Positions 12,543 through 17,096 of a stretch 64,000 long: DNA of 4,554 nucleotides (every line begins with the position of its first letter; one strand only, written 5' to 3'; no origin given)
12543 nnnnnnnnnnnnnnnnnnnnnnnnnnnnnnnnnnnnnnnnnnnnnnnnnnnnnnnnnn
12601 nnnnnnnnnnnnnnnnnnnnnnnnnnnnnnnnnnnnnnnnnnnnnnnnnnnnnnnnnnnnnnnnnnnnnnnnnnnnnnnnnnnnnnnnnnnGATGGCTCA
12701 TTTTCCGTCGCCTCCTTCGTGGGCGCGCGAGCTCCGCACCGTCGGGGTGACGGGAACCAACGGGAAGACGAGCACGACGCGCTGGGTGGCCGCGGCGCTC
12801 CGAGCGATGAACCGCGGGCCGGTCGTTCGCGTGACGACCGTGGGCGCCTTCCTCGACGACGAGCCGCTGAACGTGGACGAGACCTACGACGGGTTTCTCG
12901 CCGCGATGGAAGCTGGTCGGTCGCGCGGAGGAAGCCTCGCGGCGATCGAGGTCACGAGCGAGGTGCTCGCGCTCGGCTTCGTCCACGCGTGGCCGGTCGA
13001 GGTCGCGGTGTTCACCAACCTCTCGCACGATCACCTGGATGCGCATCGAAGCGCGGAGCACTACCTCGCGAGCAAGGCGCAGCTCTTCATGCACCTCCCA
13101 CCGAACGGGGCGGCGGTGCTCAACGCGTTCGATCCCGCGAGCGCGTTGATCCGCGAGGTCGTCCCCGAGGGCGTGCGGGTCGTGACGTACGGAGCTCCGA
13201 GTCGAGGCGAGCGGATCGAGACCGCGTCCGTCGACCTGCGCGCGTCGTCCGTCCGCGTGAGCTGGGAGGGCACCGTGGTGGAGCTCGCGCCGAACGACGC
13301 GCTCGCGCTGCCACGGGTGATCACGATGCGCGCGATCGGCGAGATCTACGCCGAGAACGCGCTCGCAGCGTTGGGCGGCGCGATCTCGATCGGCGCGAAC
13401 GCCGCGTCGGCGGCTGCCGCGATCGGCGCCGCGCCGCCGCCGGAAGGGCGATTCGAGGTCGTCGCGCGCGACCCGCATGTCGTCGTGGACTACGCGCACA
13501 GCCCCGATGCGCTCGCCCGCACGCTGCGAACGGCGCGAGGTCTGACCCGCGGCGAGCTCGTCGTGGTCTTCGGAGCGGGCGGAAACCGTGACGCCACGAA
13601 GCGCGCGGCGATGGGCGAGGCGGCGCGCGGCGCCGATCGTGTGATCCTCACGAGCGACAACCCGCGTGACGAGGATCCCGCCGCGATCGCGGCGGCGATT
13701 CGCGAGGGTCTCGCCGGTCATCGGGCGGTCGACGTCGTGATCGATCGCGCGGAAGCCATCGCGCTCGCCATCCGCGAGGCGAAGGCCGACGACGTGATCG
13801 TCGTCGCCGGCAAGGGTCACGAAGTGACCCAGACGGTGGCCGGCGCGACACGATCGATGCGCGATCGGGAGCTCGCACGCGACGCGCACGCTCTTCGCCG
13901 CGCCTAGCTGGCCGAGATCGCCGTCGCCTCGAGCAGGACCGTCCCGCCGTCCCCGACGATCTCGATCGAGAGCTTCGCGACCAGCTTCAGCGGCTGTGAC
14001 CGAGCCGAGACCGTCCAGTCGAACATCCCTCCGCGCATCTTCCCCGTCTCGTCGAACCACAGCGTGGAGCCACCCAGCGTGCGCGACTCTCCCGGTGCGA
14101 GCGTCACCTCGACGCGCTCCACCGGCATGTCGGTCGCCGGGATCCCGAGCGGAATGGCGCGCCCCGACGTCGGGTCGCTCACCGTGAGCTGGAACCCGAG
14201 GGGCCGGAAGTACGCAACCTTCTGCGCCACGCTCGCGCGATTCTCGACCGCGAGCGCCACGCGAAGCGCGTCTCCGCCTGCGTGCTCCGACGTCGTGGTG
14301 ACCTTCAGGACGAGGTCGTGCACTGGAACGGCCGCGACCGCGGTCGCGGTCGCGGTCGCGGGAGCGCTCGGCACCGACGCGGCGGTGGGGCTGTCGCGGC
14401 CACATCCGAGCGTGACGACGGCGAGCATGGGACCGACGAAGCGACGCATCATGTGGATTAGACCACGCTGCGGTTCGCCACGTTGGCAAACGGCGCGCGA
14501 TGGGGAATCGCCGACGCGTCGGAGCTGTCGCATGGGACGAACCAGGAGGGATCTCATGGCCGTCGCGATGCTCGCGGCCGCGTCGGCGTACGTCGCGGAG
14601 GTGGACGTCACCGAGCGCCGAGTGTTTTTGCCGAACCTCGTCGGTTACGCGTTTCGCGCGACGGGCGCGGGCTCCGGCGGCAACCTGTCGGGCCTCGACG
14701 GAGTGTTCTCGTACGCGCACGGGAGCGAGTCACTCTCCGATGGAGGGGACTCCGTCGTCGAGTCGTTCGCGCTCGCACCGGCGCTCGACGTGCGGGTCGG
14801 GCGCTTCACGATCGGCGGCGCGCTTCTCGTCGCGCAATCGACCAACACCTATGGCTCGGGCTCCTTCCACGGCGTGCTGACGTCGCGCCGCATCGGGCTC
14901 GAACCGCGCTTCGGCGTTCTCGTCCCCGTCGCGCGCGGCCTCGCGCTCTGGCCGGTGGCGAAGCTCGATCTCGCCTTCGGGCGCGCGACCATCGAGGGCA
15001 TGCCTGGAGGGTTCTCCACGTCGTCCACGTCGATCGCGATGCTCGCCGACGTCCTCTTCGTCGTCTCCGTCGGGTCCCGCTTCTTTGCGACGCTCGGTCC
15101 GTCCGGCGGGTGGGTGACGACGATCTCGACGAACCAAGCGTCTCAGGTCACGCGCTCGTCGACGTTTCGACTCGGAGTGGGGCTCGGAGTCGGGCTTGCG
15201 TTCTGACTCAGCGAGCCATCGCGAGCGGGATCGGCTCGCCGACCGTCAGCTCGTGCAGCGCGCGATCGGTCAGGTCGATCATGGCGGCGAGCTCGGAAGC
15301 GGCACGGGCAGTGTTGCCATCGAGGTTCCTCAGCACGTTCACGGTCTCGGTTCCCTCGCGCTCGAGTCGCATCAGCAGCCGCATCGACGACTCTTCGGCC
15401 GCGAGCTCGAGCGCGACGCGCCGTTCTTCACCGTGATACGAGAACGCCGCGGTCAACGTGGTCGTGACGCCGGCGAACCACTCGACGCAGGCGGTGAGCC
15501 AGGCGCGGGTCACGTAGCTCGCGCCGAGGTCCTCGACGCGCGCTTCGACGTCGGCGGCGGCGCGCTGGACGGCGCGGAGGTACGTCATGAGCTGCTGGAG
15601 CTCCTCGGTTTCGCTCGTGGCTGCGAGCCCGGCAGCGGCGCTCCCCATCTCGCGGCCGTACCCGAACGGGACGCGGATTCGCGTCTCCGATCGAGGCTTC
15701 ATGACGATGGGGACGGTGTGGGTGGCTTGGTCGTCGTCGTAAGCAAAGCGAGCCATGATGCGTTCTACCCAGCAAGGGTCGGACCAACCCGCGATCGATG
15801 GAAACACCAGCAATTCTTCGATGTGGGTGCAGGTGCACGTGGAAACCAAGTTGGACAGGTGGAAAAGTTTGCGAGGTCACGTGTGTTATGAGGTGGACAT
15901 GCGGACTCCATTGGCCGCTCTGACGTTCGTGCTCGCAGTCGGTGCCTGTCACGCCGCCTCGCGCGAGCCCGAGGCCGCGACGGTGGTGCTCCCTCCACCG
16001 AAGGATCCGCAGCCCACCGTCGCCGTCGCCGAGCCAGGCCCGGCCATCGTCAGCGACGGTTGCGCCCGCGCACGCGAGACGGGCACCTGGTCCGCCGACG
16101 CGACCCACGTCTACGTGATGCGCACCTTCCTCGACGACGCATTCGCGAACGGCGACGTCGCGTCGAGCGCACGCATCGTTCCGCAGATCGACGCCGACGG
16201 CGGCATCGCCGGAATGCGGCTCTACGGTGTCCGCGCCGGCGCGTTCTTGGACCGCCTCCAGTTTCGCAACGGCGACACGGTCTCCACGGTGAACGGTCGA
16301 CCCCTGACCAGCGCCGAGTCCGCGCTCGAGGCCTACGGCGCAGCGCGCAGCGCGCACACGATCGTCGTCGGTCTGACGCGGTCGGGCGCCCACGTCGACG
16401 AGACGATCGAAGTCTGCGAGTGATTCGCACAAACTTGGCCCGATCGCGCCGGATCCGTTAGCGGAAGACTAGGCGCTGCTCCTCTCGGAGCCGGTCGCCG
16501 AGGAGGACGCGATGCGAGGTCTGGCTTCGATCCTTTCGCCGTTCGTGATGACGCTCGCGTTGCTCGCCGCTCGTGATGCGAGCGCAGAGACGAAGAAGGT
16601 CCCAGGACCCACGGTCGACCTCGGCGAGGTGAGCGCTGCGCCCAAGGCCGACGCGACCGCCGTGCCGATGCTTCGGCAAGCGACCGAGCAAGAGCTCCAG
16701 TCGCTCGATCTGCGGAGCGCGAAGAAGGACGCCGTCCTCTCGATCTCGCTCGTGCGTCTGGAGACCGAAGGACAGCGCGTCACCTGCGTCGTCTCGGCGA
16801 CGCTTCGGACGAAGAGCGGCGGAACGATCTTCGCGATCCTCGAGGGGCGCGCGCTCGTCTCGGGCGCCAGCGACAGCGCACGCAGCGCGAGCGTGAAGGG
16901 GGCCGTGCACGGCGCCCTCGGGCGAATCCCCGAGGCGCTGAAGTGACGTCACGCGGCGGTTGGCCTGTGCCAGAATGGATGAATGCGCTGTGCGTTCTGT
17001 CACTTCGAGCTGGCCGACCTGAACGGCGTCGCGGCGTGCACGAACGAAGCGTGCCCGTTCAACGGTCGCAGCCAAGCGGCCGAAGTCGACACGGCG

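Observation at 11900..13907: N-terminally truncated MurE-like ligase coupled to a repeat lipoprotein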

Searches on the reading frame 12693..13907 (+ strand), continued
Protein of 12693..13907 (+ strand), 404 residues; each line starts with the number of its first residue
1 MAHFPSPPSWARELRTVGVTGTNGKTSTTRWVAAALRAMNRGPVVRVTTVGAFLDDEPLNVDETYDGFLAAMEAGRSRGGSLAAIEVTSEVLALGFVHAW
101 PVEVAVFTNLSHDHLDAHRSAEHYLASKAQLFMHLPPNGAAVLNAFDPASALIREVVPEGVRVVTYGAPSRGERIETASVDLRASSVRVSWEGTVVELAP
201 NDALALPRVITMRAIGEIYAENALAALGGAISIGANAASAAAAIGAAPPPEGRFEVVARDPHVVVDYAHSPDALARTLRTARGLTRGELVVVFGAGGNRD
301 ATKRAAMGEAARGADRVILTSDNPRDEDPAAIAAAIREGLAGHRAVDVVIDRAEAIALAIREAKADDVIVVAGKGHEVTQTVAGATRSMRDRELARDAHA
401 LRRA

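Call 88: search_protein_families(library=ncbifam, proteins=[P0419, P0428, P0433, P0413, P0435, P0462], max_evalue=1e-10)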
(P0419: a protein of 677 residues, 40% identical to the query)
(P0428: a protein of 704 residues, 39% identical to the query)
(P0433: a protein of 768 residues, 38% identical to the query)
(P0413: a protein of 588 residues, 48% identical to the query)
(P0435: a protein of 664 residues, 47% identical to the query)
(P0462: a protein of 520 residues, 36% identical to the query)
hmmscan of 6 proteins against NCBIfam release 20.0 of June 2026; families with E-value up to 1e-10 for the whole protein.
P0419 (677 aa): 6 families
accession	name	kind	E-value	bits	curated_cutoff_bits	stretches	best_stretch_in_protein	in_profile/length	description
TIGR01143.1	murF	subfamily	5e-70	236.5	288.6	2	38-224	7-182/418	UDP-N-acetylmuramoyl-tripeptide--D-alanyl-D-alanine ligase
NF008896.0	PRK11929.1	equivalog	5.9e-69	232.9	1023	1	11-493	511-959/965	bifunctional UDP-N-acetylmuramoyl-L-alanyl-D-glutamate--2,6-diaminopimelate ligase MurE/UDP-N-acetylmuramoyl-tripeptide--D-alanyl-D-alanine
NF010693.0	PRK14093.1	equivalog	8e-44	150.1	544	2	27-207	28-199/479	UDP-N-acetylmuramoylalanyl-D-glutamyl-2,6-diaminopimelate--D-alanyl-D-alanine ligase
NF008897.0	PRK11930.1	equivalog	1.4e-43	149.1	804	1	40-493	39-456/822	bifunctional UDP-N-acetylmuramoyl-tripeptide:D-alanyl-D-alanine ligase/alanine racemase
NF008041.0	PRK10773.1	equivalog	5.4e-40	137.5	551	2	308-493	275-450/453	UDP-N-acetylmuramoyl-tripeptide--D-alanyl-D-alanine ligase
NF001124.0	PRK00139.1-2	equivalog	2e-12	46.7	476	0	302-387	293-376/500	UDP-N-acetylmuramoyl-L-alanyl-D-glutamate--2,6-diaminopimelate ligase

P0428 (704 aa): 10 families
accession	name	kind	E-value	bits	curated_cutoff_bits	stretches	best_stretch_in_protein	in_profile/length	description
NF008896.0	PRK11929.1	equivalog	6.6e-75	252.6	1023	2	54-510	533-957/965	bifunctional UDP-N-acetylmuramoyl-L-alanyl-D-glutamate--2,6-diaminopimelate ligase MurE/UDP-N-acetylmuramoyl-tripeptide--D-alanyl-D-alanine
TIGR01143.1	murF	subfamily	2.8e-68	230.8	288.6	2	324-509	241-418/418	UDP-N-acetylmuramoyl-tripeptide--D-alanyl-D-alanine ligase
NF010693.0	PRK14093.1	equivalog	1.3e-39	136.2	544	1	46-514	26-469/479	UDP-N-acetylmuramoylalanyl-D-glutamyl-2,6-diaminopimelate--D-alanyl-D-alanine ligase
NF008041.0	PRK10773.1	equivalog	3e-34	118.5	551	2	320-510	268-448/453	UDP-N-acetylmuramoyl-tripeptide--D-alanyl-D-alanine ligase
NF008897.0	PRK11930.1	equivalog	2.6e-31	108.4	804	1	60-511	38-455/822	bifunctional UDP-N-acetylmuramoyl-tripeptide:D-alanyl-D-alanine ligase/alanine racemase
NF001124.0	PRK00139.1-2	equivalog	1.1e-26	93.6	476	0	39-160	19-137/500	UDP-N-acetylmuramoyl-L-alanyl-D-glutamate--2,6-diaminopimelate ligase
TIGR01085.1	murE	subfamily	8.6e-19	67.8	257.3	0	47-160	3-113/472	UDP-N-acetylmuramyl-tripeptide synthetase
NF001126.0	PRK00139.1-4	equivalog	1.8e-14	53.2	373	0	530-665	107-246/486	UDP-N-acetylmuramoyl-L-alanyl-D-glutamate--2,6-diaminopimelate ligase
NF001123.0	PRK00139.1-1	equivalog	3.1e-13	49.2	586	0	528-661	108-244/493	UDP-N-acetylmuramoyl-L-alanyl-D-glutamate--2,6-diaminopimelate ligase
TIGR01087.1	murD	equivalog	7e-12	45.1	211.95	0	125-402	99-340/441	UDP-N-acetylmuramoyl-L-alanine--D-glutamate ligase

P0433 (768 aa): 13 families
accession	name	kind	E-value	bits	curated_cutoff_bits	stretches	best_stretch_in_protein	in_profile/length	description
NF008896.0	PRK11929.1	equivalog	1.7e-80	271.1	1023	1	38-529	530-957/965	bifunctional UDP-N-acetylmuramoyl-L-alanyl-D-glutamate--2,6-diaminopimelate ligase MurE/UDP-N-acetylmuramoyl-tripeptide--D-alanyl-D-alanine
TIGR01143.1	murF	subfamily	5.5e-74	249.6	288.6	1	45-528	6-418/418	UDP-N-acetylmuramoyl-tripeptide--D-alanyl-D-alanine ligase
NF010693.0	PRK14093.1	equivalog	2.9e-39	135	544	1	31-458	24-428/479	UDP-N-acetylmuramoylalanyl-D-glutamyl-2,6-diaminopimelate--D-alanyl-D-alanine ligase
NF008041.0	PRK10773.1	equivalog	2e-37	129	551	2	41-223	30-199/453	UDP-N-acetylmuramoyl-tripeptide--D-alanyl-D-alanine ligase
NF008897.0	PRK11930.1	equivalog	2.8e-35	121.6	804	1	49-442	40-402/822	bifunctional UDP-N-acetylmuramoyl-tripeptide:D-alanyl-D-alanine ligase/alanine racemase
NF001124.0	PRK00139.1-2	equivalog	5.1e-28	98.1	476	1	32-395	25-375/500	UDP-N-acetylmuramoyl-L-alanyl-D-glutamate--2,6-diaminopimelate ligase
TIGR01085.1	murE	subfamily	2.4e-20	72.9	257.3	0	34-148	3-114/472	UDP-N-acetylmuramyl-tripeptide synthetase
TIGR01087.1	murD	equivalog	3.2e-17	62.7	211.95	1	114-393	101-340/441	UDP-N-acetylmuramoyl-L-alanine--D-glutamate ligase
NF001123.0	PRK00139.1-1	equivalog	7.2e-15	54.6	586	1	44-349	29-329/493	UDP-N-acetylmuramoyl-L-alanyl-D-glutamate--2,6-diaminopimelate ligase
NF001126.0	PRK00139.1-4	equivalog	9.9e-15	54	373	0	34-148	22-133/486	UDP-N-acetylmuramoyl-L-alanyl-D-glutamate--2,6-diaminopimelate ligase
TIGR01082.1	murC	equivalog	3.9e-14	52.6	335.1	1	102-402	86-348/449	UDP-N-acetylmuramate--L-alanine ligase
NF010623.0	PRK14016.1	subfamily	5.2e-12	44.7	877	0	545-625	479-558/871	cyanophycin synthetase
TIGR02068.2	cya_phycin_syn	equivalog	5.9e-11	41.1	850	0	545-624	478-556/862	cyanophycin synthetase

P0413 (588 aa): 7 families
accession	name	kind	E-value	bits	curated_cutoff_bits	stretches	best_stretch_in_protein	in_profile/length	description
NF008896.0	PRK11929.1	equivalog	5.2e-76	256.3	1023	1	58-559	515-957/965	bifunctional UDP-N-acetylmuramoyl-L-alanyl-D-glutamate--2,6-diaminopimelate ligase MurE/UDP-N-acetylmuramoyl-tripeptide--D-alanyl-D-alanine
TIGR01143.1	murF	subfamily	8.1e-74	249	288.6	2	81-283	7-197/418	UDP-N-acetylmuramoyl-tripeptide--D-alanyl-D-alanine ligase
NF010693.0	PRK14093.1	equivalog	5.5e-45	153.9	544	2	380-564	285-470/479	UDP-N-acetylmuramoylalanyl-D-glutamyl-2,6-diaminopimelate--D-alanyl-D-alanine ligase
NF008041.0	PRK10773.1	equivalog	2.2e-44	152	551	2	66-261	20-200/453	UDP-N-acetylmuramoyl-tripeptide--D-alanyl-D-alanine ligase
NF008897.0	PRK11930.1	equivalog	5.1e-38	130.6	804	2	84-272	40-218/822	bifunctional UDP-N-acetylmuramoyl-tripeptide:D-alanyl-D-alanine ligase/alanine racemase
NF001124.0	PRK00139.1-2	equivalog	4.1e-12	45.6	476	0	66-186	24-139/500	UDP-N-acetylmuramoyl-L-alanyl-D-glutamate--2,6-diaminopimelate ligase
TIGR01085.1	murE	subfamily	7.5e-11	41.6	257.3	0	69-185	3-114/472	UDP-N-acetylmuramyl-tripeptide synthetase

P0435 (664 aa): 7 families
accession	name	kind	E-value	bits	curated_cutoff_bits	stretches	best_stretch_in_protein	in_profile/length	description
TIGR01143.1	murF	subfamily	5.6e-69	233.1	288.6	2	39-227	8-186/418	UDP-N-acetylmuramoyl-tripeptide--D-alanyl-D-alanine ligase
NF008896.0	PRK11929.1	equivalog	1.4e-68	231.7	1023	1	6-476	506-957/965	bifunctional UDP-N-acetylmuramoyl-L-alanyl-D-glutamate--2,6-diaminopimelate ligase MurE/UDP-N-acetylmuramoyl-tripeptide--D-alanyl-D-alanine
NF008897.0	PRK11930.1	equivalog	3.1e-36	124.7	804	1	48-225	48-217/822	bifunctional UDP-N-acetylmuramoyl-tripeptide:D-alanyl-D-alanine ligase/alanine racemase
NF010693.0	PRK14093.1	equivalog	8e-35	120.4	544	2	7-221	10-214/479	UDP-N-acetylmuramoylalanyl-D-glutamyl-2,6-diaminopimelate--D-alanyl-D-alanine ligase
NF008041.0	PRK10773.1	equivalog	9.7e-33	113.6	551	2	23-215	20-200/453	UDP-N-acetylmuramoyl-tripeptide--D-alanyl-D-alanine ligase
TIGR01085.1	murE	subfamily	3.7e-12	45.9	257.3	0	48-381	26-353/472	UDP-N-acetylmuramyl-tripeptide synthetase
NF001124.0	PRK00139.1-2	equivalog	4.7e-12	45.4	476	0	30-140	31-139/500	UDP-N-acetylmuramoyl-L-alanyl-D-glutamate--2,6-diaminopimelate ligase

P0462 (520 aa): 13 families
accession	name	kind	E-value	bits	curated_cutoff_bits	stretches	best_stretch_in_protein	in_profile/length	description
TIGR01143.1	murF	subfamily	1e-78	265.2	288.6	2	33-225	1-182/418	UDP-N-acetylmuramoyl-tripeptide--D-alanyl-D-alanine ligase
NF008896.0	PRK11929.1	equivalog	1.9e-73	247.8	1023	1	25-516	524-957/965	bifunctional UDP-N-acetylmuramoyl-L-alanyl-D-glutamate--2,6-diaminopimelate ligase MurE/UDP-N-acetylmuramoyl-tripeptide--D-alanyl-D-alanine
NF008897.0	PRK11930.1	equivalog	9.2e-55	186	804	1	25-518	21-456/822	bifunctional UDP-N-acetylmuramoyl-tripeptide:D-alanyl-D-alanine ligase/alanine racemase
NF010693.0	PRK14093.1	equivalog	1.3e-37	129.6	544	2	27-218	27-209/479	UDP-N-acetylmuramoylalanyl-D-glutamyl-2,6-diaminopimelate--D-alanyl-D-alanine ligase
NF008041.0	PRK10773.1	equivalog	1.5e-36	126.1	551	2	24-215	20-198/453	UDP-N-acetylmuramoyl-tripeptide--D-alanyl-D-alanine ligase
NF001124.0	PRK00139.1-2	equivalog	4.5e-21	75.2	476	1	21-405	21-375/500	UDP-N-acetylmuramoyl-L-alanyl-D-glutamate--2,6-diaminopimelate ligase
TIGR01085.1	murE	subfamily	8.5e-21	74.4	257.3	1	27-405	3-354/472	UDP-N-acetylmuramyl-tripeptide synthetase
NF001126.0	PRK00139.1-4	equivalog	2.9e-19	69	373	1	24-403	19-364/486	UDP-N-acetylmuramoyl-L-alanyl-D-glutamate--2,6-diaminopimelate ligase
NF001123.0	PRK00139.1-1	equivalog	2.9e-17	62.5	586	1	22-295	14-298/493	UDP-N-acetylmuramoyl-L-alanyl-D-glutamate--2,6-diaminopimelate ligase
TIGR01082.1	murC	equivalog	6.9e-16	58.4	335.1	1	83-411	74-347/449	UDP-N-acetylmuramate--L-alanine ligase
TIGR01087.1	murD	equivalog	1.2e-12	47.6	211.95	1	105-404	97-341/441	UDP-N-acetylmuramoyl-L-alanine--D-glutamate ligase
NF033197.0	F430_CfbE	equivalog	2.1e-11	43.5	250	0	310-416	243-351/430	coenzyme F430 synthase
NF053645.1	pMurC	equivalog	2.4e-11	43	560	1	69-403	69-387/492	pseudomurein biosynthesis peptide ligase pMurC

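Call 92: search_protein_families(library=padloc, proteins=[window:12693-13907:+, L102:12730-13266:+], max_evalue=0.01)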
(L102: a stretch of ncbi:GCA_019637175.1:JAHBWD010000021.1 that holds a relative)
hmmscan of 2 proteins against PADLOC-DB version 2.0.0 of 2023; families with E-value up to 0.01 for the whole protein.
window:12693-13907:+ (404 aa): 0 families

L102:12730-13266:+ (178 aa): 0 families

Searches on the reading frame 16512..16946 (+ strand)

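Call 57: search_protein_families(library=pfam, proteins=[window:16512-16946:+], max_evalue=0.01)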
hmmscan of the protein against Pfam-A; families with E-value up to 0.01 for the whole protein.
window:16512-16946:+ (144 aa): 1 family
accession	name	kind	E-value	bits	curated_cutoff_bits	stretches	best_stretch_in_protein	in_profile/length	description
PF04390.17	LptE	-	0.00024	22.2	23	1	45-126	12-93/118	Lipopolysaccharide-assembly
